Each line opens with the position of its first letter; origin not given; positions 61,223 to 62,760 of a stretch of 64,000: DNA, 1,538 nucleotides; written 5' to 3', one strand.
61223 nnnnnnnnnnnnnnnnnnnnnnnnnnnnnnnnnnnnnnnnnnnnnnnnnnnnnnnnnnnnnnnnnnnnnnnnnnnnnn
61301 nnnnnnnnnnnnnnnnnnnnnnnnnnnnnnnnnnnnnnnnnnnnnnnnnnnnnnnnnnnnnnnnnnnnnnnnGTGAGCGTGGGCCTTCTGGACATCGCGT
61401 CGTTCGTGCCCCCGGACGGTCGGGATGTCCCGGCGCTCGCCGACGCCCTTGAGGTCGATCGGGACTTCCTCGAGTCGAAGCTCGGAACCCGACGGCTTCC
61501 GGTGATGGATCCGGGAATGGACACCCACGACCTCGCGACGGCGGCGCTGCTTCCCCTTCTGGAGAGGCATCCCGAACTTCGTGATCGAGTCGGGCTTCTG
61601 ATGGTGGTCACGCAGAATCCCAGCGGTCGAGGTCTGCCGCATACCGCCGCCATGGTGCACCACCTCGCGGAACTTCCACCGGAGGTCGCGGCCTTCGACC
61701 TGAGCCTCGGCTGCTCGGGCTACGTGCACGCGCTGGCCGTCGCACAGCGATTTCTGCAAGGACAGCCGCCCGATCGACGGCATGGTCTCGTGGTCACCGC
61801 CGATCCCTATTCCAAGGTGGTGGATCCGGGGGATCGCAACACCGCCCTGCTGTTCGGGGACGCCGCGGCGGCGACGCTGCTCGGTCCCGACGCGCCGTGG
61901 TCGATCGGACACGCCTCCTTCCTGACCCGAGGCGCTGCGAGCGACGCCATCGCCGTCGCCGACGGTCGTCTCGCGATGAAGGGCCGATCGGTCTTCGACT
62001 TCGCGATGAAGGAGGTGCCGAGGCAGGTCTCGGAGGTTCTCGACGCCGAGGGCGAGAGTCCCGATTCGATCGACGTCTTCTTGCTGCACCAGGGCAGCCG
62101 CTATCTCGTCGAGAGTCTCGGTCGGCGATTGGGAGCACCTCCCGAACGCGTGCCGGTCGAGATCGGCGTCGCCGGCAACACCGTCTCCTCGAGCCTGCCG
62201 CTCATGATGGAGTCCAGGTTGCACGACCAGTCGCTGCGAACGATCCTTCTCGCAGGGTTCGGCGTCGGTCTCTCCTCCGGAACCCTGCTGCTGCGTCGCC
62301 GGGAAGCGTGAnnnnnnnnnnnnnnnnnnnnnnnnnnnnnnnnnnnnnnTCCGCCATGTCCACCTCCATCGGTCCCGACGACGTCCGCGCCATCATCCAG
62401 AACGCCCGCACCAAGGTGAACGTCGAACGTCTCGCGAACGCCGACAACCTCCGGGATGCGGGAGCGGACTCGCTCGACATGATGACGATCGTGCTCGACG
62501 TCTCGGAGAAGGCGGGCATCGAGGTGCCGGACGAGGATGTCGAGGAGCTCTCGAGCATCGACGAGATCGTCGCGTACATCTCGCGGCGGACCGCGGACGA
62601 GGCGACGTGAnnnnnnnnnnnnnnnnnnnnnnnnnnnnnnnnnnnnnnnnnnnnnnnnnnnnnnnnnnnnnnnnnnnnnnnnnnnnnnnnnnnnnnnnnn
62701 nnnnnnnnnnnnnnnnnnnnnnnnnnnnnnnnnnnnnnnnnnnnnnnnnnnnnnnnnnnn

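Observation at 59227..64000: KAS III - ACP - GNAT-like cassette with an unknown 199-aa protein, a CE4-like enzyme and its own flippase: a dedicated sugar-acylation module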

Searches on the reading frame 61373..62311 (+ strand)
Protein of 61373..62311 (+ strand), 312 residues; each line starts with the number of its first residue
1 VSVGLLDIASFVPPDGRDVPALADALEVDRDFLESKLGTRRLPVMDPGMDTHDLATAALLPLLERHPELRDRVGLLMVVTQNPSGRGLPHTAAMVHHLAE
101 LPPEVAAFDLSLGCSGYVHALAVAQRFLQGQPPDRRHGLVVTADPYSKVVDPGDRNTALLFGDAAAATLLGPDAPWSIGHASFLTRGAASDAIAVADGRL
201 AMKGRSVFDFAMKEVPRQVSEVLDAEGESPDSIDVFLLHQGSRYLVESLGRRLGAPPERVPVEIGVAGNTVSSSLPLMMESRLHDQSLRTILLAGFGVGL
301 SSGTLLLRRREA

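Call 3: search_protein_families(library=pfam, proteins=[window:61373-62311:+], max_evalue=0.01)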
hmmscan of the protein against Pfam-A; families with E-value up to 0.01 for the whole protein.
window:61373-62311:+ (312 aa): 3 families
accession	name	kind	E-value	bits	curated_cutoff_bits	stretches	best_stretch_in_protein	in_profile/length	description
PF08545.16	ACP_syn_III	-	1.3e-18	67.1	24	1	108-180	1-73/80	3-Oxoacyl-[acyl-carrier-protein (ACP)] synthase III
PF08541.16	ACP_syn_III_C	-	8.8e-17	61.5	26.6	1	223-308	1-89/90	3-Oxoacyl-[acyl-carrier-protein (ACP)] synthase III C terminal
PF08392.18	FAE1_CUT1_RppA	-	0.0031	17.3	27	1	57-159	89-188/290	FAE1/Type III polyketide synthase-like protein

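Call 4: search_protein_families(library=ncbifam, proteins=[window:61373-62311:+], max_evalue=0.01)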
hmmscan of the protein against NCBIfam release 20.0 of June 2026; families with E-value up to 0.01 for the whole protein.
window:61373-62311:+ (312 aa): 12 families
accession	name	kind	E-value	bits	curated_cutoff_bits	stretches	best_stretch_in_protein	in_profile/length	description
NF006829.0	PRK09352.1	subfamily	5.3e-53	180.1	249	1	3-308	5-320/322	beta-ketoacyl-ACP synthase 3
TIGR00747.1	fabH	subfamily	5e-37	127.7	292.1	1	1-308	1-321/322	beta-ketoacyl-ACP synthase III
NF004623.0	PRK05963.1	equivalog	1.2e-27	97.1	437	1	22-308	25-327/328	beta-ketoacyl-ACP synthase III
NF009519.0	PRK12880.1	equivalog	4.7e-25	88.6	436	2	51-170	60-175/353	beta-ketoacyl-ACP synthase III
NF005541.0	PRK07204.1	equivalog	1.7e-15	57.2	402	2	200-307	217-327/329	beta-ketoacyl-ACP synthase III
NF005703.0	PRK07515.1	equivalog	7.3e-15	54.7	304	2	181-310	241-373/373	beta-ketoacyl-ACP synthase III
NF006720.0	PRK09258.1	equivalog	6e-12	45.5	285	2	23-149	33-156/338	3-oxoacyl-ACP synthase III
NF005308.0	PRK06840.1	equivalog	4.5e-08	32.5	315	1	2-197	4-200/339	3-oxoacyl-ACP synthase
NF003274.0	PRK04262.1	equivalog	1.4e-06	27.6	244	1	26-305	26-304/347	hydroxymethylglutaryl-CoA synthase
TIGR01835.1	HMG-CoA-S_prok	equivalog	2.6e-06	26.5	360.35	1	3-144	1-137/382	hydroxymethylglutaryl-CoA synthase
NF005293.2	PRK06816.1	subfamily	0.00039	19.6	450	0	217-289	276-353/378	StlD/DarB family beta-ketosynthase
NF053539.1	resorcinol_DarB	exception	0.005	16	550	0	218-289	276-352/377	dialkylresorcinol biosynthesis protein DarB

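Call 64: search_solved_structures(query=window:61373-62311:+, max_evalue=1e-10, show_alignments=1)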
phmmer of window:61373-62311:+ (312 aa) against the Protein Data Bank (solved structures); distinct sequences matched with E-value up to 1e-10: 39.
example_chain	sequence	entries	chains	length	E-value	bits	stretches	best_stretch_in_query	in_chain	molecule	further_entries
4efi_A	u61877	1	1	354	1.8e-38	136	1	36-302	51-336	3-oxoacyl-(Acyl-carrier protein) synthase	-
3gwa_A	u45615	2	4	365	5.9e-37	131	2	196-303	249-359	3-oxoacyl-(Acyl-carrier-protein) synthase III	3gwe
5bqs_A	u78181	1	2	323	2.1e-34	122.6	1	7-307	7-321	3-oxoacyl-[acyl-carrier-protein] synthase 3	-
1ub7_A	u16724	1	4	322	3.1e-32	115.5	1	4-304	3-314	3-oxoacyl-[acyl-carrier protein] synthase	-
1zow_A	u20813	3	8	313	2.2e-31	112.7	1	1-307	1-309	3-oxoacyl-[acyl-carrier-protein] synthase III | 3-oxoacyl-[acyl-carrier-protein] synthase 3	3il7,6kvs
4dfe_A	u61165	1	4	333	1.2e-30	110.3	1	9-308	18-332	3-oxoacyl-[acyl-carrier-protein] synthase 3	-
3il4_A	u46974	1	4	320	1.8e-29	106.4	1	12-307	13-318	3-oxoacyl-[acyl-carrier-protein] synthase 3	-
2ebd_A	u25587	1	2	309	2.5e-29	106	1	51-308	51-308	3-oxoacyl-[acyl-carrier-protein] synthase 3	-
3il5_A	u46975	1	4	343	4.8e-29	105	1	12-308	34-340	3-oxoacyl-[acyl-carrier-protein] synthase 3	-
3il6_A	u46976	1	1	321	1.1e-28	103.8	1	19-307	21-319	3-oxoacyl-[acyl-carrier-protein] synthase 3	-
8vd9_A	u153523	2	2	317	1.2e-28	103.7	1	3-308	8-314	Beta-ketoacyl-[acyl-carrier-protein] synthase III 1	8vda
4ryb_A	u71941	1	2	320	5.5e-28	101.5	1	9-308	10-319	3-oxoacyl-[acyl-carrier-protein] synthase 3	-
4ylt_A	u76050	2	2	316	4.8e-27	98.5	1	5-308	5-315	3-oxoacyl-[acyl-carrier-protein] synthase 3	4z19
1ebl_A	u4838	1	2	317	1.1e-25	94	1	6-308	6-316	BETA-KETOACYL-ACP SYNTHASE III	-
1hn9_A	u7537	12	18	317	2.9e-25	92.6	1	6-308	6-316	BETA-KETOACYL-ACYL CARRIER PROTEIN SYNTHASE III | 3-oxoacyl-[acyl-carrier-protein] synthase III | 3-oxoacyl-[acyl-carrier-protein] synthase 3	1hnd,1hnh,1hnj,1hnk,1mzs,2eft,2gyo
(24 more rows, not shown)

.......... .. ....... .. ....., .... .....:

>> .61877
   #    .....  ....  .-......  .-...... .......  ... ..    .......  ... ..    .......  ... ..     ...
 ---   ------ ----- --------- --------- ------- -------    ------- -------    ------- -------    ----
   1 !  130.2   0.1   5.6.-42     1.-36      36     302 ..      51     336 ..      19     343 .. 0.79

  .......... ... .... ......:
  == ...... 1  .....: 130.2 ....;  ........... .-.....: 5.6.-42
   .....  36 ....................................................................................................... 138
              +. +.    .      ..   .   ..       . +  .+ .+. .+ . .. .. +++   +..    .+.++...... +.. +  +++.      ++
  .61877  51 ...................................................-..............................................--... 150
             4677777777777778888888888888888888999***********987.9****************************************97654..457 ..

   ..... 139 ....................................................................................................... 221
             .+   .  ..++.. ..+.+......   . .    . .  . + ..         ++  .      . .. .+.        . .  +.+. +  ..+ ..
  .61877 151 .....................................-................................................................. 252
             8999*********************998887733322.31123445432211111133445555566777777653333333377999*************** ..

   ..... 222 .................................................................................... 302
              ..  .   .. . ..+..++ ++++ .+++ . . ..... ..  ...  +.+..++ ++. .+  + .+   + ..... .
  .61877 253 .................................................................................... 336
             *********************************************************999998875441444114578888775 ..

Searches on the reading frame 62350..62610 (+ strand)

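Call 3: search_protein_families(library=pfam, proteins=[window:62350-62610:+], max_evalue=0.01)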
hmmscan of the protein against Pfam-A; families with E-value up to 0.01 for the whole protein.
window:62350-62610:+ (86 aa): 2 families
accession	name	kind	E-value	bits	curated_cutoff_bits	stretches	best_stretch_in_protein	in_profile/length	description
PF00550.31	PP-binding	-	5.5e-12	46.2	20.8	1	20-77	10-67/67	Phosphopantetheine attachment site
PF14573.12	PP-binding_2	-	0.0028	18.3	32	1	36-80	43-88/96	Acyl-carrier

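Call 4: search_protein_families(library=ncbifam, proteins=[window:62350-62610:+], max_evalue=0.01)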
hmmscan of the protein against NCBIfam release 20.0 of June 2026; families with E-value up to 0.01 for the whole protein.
window:62350-62610:+ (86 aa): 13 families
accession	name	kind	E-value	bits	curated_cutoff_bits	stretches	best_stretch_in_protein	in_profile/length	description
NF002148.0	PRK00982.1-2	subfamily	1.5e-12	47.2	71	1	11-80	8-77/79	acyl carrier protein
TIGR00517.1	acyl_carrier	equivalog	1.5e-12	47.2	70.45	1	10-80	6-76/77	acyl carrier protein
NF002150.0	PRK00982.1-4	subfamily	5.5e-12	45.8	66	1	11-81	9-79/80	acyl carrier protein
NF009104.0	PRK12449.1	equivalog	2.8e-11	43.2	70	1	13-81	11-79/80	acyl carrier protein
NF002147.0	PRK00982.1-1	equivalog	7.1e-11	41.8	84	1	35-81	35-81/83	acyl carrier protein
NF002151.0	PRK00982.1-5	equivalog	1.7e-10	40.9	92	1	12-81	8-77/78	acyl carrier protein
NF002149.0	PRK00982.1-3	equivalog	6.1e-10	38.9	106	1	12-80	8-76/78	acyl carrier protein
NF040636.1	AcpM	exception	3e-08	33.6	146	1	33-85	31-83/93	meromycolate extension acyl carrier protein AcpM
NF005480.0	PRK07081.1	equivalog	3.7e-07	30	72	1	11-78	4-74/83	acyl carrier protein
NF006031.0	PRK08172.1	equivalog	3e-06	27.8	76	1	13-80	10-77/82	acyl carrier protein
NF058660.1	cispen_ACP_AmcB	equivalog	8.3e-06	25.9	80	1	20-81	15-79/80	cispentacin biosynthesis acyl carrier protein AmcB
NF005502.0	PRK07117.1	equivalog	2.2e-05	24.6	79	1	22-78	20-76/82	acyl carrier protein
NF005079.0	PRK06508.1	equivalog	0.00069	20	83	1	11-63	7-59/93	acyl carrier protein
